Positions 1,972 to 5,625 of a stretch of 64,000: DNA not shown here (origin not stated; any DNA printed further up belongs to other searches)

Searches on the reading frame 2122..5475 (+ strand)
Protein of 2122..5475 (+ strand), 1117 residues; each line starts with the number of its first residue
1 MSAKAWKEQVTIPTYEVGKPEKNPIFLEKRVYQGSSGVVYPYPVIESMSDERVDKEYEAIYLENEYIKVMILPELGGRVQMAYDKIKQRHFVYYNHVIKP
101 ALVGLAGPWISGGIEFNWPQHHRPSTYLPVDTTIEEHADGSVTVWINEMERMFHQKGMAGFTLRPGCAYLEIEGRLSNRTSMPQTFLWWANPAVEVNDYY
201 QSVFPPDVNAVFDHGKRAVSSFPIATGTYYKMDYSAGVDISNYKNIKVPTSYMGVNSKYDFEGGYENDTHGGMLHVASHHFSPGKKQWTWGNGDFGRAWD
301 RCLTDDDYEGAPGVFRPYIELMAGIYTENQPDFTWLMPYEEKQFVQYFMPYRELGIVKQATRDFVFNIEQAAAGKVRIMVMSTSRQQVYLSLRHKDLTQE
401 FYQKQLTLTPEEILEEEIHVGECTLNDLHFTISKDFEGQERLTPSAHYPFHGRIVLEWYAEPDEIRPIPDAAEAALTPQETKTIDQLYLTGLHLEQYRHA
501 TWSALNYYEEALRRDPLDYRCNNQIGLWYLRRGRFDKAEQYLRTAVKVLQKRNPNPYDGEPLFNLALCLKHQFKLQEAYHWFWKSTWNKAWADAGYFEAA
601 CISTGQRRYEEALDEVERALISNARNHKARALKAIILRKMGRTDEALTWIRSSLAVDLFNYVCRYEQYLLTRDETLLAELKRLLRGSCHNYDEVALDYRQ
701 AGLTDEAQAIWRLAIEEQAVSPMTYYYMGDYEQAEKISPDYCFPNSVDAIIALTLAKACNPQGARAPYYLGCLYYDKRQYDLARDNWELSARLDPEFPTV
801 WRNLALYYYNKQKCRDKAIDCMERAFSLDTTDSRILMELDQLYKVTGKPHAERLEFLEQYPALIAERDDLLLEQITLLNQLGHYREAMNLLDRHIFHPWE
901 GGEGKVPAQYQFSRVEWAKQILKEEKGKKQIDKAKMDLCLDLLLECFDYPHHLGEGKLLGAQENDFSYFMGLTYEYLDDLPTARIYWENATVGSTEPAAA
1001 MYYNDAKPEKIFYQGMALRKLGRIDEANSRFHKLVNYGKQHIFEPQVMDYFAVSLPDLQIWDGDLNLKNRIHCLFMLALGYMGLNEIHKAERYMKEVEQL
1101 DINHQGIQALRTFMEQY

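Call 13: search_protein_families(library=pfam, proteins=[window:2122-5475:+])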
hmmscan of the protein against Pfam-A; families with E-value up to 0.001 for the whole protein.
window:2122-5475:+ (1117 aa): 13 families
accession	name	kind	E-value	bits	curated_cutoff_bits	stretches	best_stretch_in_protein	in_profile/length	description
PF17128.10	DUF5107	-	1.3e-47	162.7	24.4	1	38-350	5-309/310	Domain of unknown function (DUF5107)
PF07719.23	TPR_2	-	3e-24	83.5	27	0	768-796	5-33/34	Tetratricopeptide repeat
PF13432.12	TPR_16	-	1e-15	58.3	32.7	1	504-546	16-58/65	Tetratricopeptide repeat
PF13424.12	TPR_12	-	4e-12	46.6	30.1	1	523-578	7-64/77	Tetratricopeptide repeat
PF00515.34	TPR_1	-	5.2e-12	45.5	27.8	0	768-797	5-34/34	Tetratricopeptide repeat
PF13181.12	TPR_8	-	1.8e-09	37.4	25.7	0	520-547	2-29/34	Tetratricopeptide repeat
PF13428.12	TPR_14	-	4e-09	36.7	23.5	0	525-548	7-30/44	Tetratricopeptide repeat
PF13431.12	TPR_17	-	1e-08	35.2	24.4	0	507-540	1-34/34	Tetratricopeptide repeat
PF14559.12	TPR_19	-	5.1e-08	33.6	25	0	606-651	4-49/68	Tetratricopeptide repeat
PF13374.12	TPR_10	-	1.3e-05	25.5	27.5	0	523-549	6-32/42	Tetratricopeptide repeat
PF21545.3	T7SS_EccA1_N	-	4.1e-05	23.4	27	0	996-1035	193-232/272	T7SS, ESX-1 secretion system protein EccA1, N-terminal domain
PF13371.12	TPR_9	-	0.00029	21.2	35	0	774-830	5-60/73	Tetratricopeptide repeat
PF13414.12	TPR_11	-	0.00058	19.9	26.8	0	773-811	3-41/42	TPR repeat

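Call 19: find_homologous_proteins(query=window:2122-5475:+, max_evalue=1e-50)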
Query window:2122-5475:+ (1117 aa): 8000 proteins with E <= 1e-50 among 8000 candidates; the best 120 are listed.
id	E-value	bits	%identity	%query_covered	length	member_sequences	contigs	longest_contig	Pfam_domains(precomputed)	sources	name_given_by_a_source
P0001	0.0e+0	2657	100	100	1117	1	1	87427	PF14559.13,PF13431.13,PF00515.35,PF13424.13,PF13432.13,PF13428.13,PF17128.11,PF13181.13,PF07719.24,PF13374.13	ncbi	-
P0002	0.0e+0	2083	79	100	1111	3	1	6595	PF14559.13,PF25062.2,PF00515.35,PF13424.13,PF21033.5,PF13432.13,PF13428.13,PF17128.11,PF13181.13,PF07719.24,PF13374.13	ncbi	-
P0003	0.0e+0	2073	79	100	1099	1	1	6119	PF13431.13,PF25062.2,PF13176.13,PF13428.13,PF14559.13,PF13371.13,PF00515.35,PF13424.13,PF21033.5,PF13432.13,PF17128.11,PF13181.13,PF07719.24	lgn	-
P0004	0.0e+0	1954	74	100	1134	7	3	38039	PF13431.13,PF25062.2,PF21545.4,PF13176.13,PF13428.13,PF13374.13,PF07721.21,PF14559.13,PF00515.35,PF13424.13,PF13432.13,PF17128.11,PF13181.13,PF07719.24,PF13174.13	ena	-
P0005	0.0e+0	1945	75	100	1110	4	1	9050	PF14559.13,PF14853.13,PF13431.13,PF00515.35,PF13424.13,PF13432.13,PF13428.13,PF17128.11,PF13181.13,PF25064.2,PF07719.24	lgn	-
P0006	0.0e+0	1943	74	100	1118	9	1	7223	PF14559.13,PF25062.2,PF00515.35,PF13424.13,PF13432.13,PF13428.13,PF17128.11,PF13181.13,PF07719.24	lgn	-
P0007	0.0e+0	1942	74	100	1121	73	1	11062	PF13431.13,PF00515.35,PF13424.13,PF13432.13,PF13428.13,PF17128.11,PF13181.13,PF25064.2,PF07719.24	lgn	-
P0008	0.0e+0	1936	74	100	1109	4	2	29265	PF14559.13,PF14853.13,PF13371.13,PF00515.35,PF13424.13,PF13432.13,PF13428.13,PF17128.11,PF13181.13,PF07719.24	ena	-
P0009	0.0e+0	1934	74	99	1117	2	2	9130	PF14853.13,PF13371.13,PF00515.35,PF13424.13,PF13432.13,PF13428.13,PF17128.11,PF13181.13,PF07719.24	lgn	-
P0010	0.0e+0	1933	75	100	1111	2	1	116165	PF13431.13,PF25062.2,PF13176.13,PF13428.13,PF14559.13,PF00515.35,PF13424.13,PF13432.13,PF17128.11,PF13181.13,PF07719.24,PF13174.13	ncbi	-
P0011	0.0e+0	1933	74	99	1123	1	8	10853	PF07721.21,PF14559.13,PF00515.35,PF13424.13,PF13432.13,PF13428.13,PF17128.11,PF13181.13,PF25064.2,PF07719.24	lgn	-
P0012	0.0e+0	1932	74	100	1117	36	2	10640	PF14559.13,PF14853.13,PF13371.13,PF00515.35,PF13424.13,PF13432.13,PF13428.13,PF17128.11,PF13181.13,PF07719.24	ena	-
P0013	0.0e+0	1930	74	99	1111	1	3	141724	PF14559.13,PF14853.13,PF00515.35,PF13424.13,PF13432.13,PF13428.13,PF17128.11,PF13181.13,PF25064.2,PF07719.24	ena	-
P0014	0.0e+0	1929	74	100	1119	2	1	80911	PF14559.13,PF25062.2,PF00515.35,PF13424.13,PF13432.13,PF13428.13,PF17128.11,PF13181.13,PF07719.24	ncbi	-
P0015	0.0e+0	1925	79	93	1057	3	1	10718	PF14559.13,PF13431.13,PF00515.35,PF13424.13,PF13432.13,PF13428.13,PF17128.11,PF13181.13,PF07719.24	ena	-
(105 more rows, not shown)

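Call 20: find_encoding_contigs(protein=P0001, flank=10000, max_places=3)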
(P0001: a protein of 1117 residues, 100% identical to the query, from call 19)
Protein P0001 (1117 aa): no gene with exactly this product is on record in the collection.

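Call 21: find_encoding_contigs(protein=P0002, flank=10000, max_places=5)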
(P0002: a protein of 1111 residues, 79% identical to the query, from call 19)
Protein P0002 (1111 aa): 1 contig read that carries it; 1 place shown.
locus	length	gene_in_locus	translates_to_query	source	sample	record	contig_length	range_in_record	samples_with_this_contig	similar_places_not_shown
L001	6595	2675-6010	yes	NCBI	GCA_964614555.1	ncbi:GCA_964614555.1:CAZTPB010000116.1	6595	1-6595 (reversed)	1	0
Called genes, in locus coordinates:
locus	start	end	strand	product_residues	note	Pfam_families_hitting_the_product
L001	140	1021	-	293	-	PF02311:AraC_binding, PF07883:Cupin_2 (weak), PF00165:HTH_AraC (weak), PF12833:HTH_18, PF00165:HTH_AraC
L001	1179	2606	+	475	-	PF00083:Sugar_tr, PF07690:MFS_1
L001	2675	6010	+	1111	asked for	PF17128:DUF5107, PF00515:TPR_1 (faint), PF07719:TPR_2 (faint), PF13181:TPR_8 (faint), PF13374:TPR_10 (faint), PF13428:TPR_14 (faint), PF13432:TPR_16 (faint), PF13424:TPR_12 (weak), +3 more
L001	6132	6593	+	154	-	?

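Call 53: find_encoding_contigs(protein=P0010, flank=10000, max_places=3)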
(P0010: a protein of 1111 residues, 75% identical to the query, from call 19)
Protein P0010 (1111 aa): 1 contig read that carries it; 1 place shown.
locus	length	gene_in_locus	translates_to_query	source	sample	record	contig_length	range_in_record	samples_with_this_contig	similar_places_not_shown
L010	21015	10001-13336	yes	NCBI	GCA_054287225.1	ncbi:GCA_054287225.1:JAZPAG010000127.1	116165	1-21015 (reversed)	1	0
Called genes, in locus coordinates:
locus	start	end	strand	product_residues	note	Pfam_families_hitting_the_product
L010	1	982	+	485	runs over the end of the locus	PF01546:Peptidase_M20, PF07687:M20_dimer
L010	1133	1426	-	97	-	-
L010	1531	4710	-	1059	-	PF00873:ACR_tran, PF03176:MMPL (weak)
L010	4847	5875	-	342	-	PF25917:BSH_RND (weak), PF25973:BSH_CzcB (faint), PF25984:BSH_YknX (weak), PF25944:Beta-barrel_RND (weak), PF25954:Beta-barrel_RND_2, PF25990:Beta-barrel_YknX, PF25989:YknX_C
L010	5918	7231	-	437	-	PF02321:OEP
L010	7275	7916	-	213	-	PF00440:TetR_N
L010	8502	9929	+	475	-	PF00083:Sugar_tr, PF07690:MFS_1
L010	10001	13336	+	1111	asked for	PF17128:DUF5107, PF00515:TPR_1 (faint), PF07719:TPR_2 (faint), PF13174:TPR_6 (faint), PF13176:TPR_7 (faint), PF13181:TPR_8 (faint), PF13424:TPR_12 (weak), PF13428:TPR_14 (faint), +4 more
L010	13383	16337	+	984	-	PF02837:Glyco_hydro_2_N, PF22666:Glyco_hydro_2_N2 (weak), PF00703:Glyco_hydro_2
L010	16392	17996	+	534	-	PF04616:Glyco_hydro_43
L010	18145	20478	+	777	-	PF01301:Glyco_hydro_35, PF02449:Glyco_hydro_42 (weak), PF10435:BetaGal_dom2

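Call 54: find_encoding_contigs(protein=P0004, flank=10000, max_places=3)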
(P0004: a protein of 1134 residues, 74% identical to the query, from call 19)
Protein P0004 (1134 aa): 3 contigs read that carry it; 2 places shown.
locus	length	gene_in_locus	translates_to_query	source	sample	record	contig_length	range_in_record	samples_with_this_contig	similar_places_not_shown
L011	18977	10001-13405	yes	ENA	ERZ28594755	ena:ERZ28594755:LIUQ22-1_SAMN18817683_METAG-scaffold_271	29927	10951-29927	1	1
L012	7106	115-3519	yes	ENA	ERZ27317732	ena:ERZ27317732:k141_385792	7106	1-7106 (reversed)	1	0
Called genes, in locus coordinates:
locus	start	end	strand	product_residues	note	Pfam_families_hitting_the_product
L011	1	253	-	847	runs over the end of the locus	PF13620:CarboxypepD_reg, PF13715:CarbopepD_reg_2, PF18939:DUF5686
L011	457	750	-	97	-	PF00543:P-II (weak)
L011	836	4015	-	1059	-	PF00873:ACR_tran, PF03176:MMPL (weak)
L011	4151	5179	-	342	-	PF25973:BSH_CzcB (weak), PF25917:BSH_RND (faint), PF25984:BSH_YknX, PF25944:Beta-barrel_RND (weak), PF25954:Beta-barrel_RND_2, PF25990:Beta-barrel_YknX, PF25989:YknX_C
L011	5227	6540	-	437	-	PF02321:OEP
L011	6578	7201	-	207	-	PF00440:TetR_N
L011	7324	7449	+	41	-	-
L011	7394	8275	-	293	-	PF02311:AraC_binding, PF00165:HTH_AraC, PF12833:HTH_18, PF00165:HTH_AraC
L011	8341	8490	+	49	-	-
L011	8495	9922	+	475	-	PF00083:Sugar_tr, PF07690:MFS_1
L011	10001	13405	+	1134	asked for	PF17128:DUF5107, PF07721:TPR_4 (faint), PF00515:TPR_1 (faint), PF07719:TPR_2 (faint), PF13176:TPR_7 (faint), PF13181:TPR_8 (faint), PF13374:TPR_10 (faint), PF13424:TPR_12 (weak), +7 more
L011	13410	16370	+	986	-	PF00703:Glyco_hydro_2 (weak)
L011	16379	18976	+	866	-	?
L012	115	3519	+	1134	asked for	PF17128:DUF5107, PF07721:TPR_4 (faint), PF00515:TPR_1 (faint), PF07719:TPR_2 (faint), PF13176:TPR_7 (faint), PF13181:TPR_8 (faint), PF13374:TPR_10 (faint), PF13424:TPR_12 (weak), +7 more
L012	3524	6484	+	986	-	PF00703:Glyco_hydro_2 (weak)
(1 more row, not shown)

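Call 55: find_encoding_contigs(protein=P0014, flank=10000, max_places=3)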
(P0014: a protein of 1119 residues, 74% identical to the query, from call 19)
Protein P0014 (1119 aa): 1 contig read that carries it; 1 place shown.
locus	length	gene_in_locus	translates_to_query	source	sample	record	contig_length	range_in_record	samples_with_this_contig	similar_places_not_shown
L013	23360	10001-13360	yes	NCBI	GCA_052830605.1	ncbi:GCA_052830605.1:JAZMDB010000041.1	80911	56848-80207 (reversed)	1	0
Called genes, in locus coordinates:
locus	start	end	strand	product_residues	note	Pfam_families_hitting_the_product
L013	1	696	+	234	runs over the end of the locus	PF01048:PNP_UDP_1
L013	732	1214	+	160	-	PF02664:LuxS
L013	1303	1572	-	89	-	PF00312:Ribosomal_S15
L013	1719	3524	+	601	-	PF00009:GTP_EFTU, PF22042:EF-G_D2, PF03144:GTP_EFTU_D2, PF00679:EFG_C, PF21018:BipA_C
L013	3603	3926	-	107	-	-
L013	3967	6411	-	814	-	PF13620:CarboxypepD_reg, PF13715:CarbopepD_reg_2, PF07715:Plug (weak), PF00593:TonB_dep_Rec_b-barrel, PF14905:OMP_b-brl_3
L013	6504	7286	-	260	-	PF08713:DNA_alkylation (weak)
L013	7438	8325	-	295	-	PF02311:AraC_binding, PF07883:Cupin_2 (weak), PF00165:HTH_AraC, PF12833:HTH_18, PF00165:HTH_AraC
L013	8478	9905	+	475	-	PF00083:Sugar_tr, PF07690:MFS_1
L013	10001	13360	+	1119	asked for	PF17128:DUF5107, PF00515:TPR_1 (faint), PF07719:TPR_2 (faint), PF13181:TPR_8 (faint), PF13424:TPR_12 (faint), PF13428:TPR_14 (faint), PF13432:TPR_16 (faint), PF14559:TPR_19 (faint), +1 more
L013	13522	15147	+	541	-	PF03572:Peptidase_S41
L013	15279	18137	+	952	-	PF02837:Glyco_hydro_2_N, PF22666:Glyco_hydro_2_N2 (weak), PF00703:Glyco_hydro_2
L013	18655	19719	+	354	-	PF00483:NTP_transferase, PF12804:NTP_transf_3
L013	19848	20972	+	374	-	PF07470:Glyco_hydro_88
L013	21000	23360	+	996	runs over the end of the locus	PF05426:Alginate_lyase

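Call 59: find_encoding_contigs(protein=P0121, flank=10000, max_places=5)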
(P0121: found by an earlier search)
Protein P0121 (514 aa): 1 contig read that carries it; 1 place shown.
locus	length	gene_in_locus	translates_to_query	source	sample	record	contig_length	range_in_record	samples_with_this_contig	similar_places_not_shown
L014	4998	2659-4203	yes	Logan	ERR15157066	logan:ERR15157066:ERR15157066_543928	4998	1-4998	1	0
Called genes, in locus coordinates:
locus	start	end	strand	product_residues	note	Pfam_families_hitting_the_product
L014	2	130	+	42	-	?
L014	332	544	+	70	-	PF02416:TatA_B_E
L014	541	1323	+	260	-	PF00902:TatC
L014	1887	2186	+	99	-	-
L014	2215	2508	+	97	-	PF05164:ZapA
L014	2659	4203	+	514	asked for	PF12072:RNase_Y_N, PF00013:KH_1 (weak), PF08668:HDOD (faint), PF01966:HD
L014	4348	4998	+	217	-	?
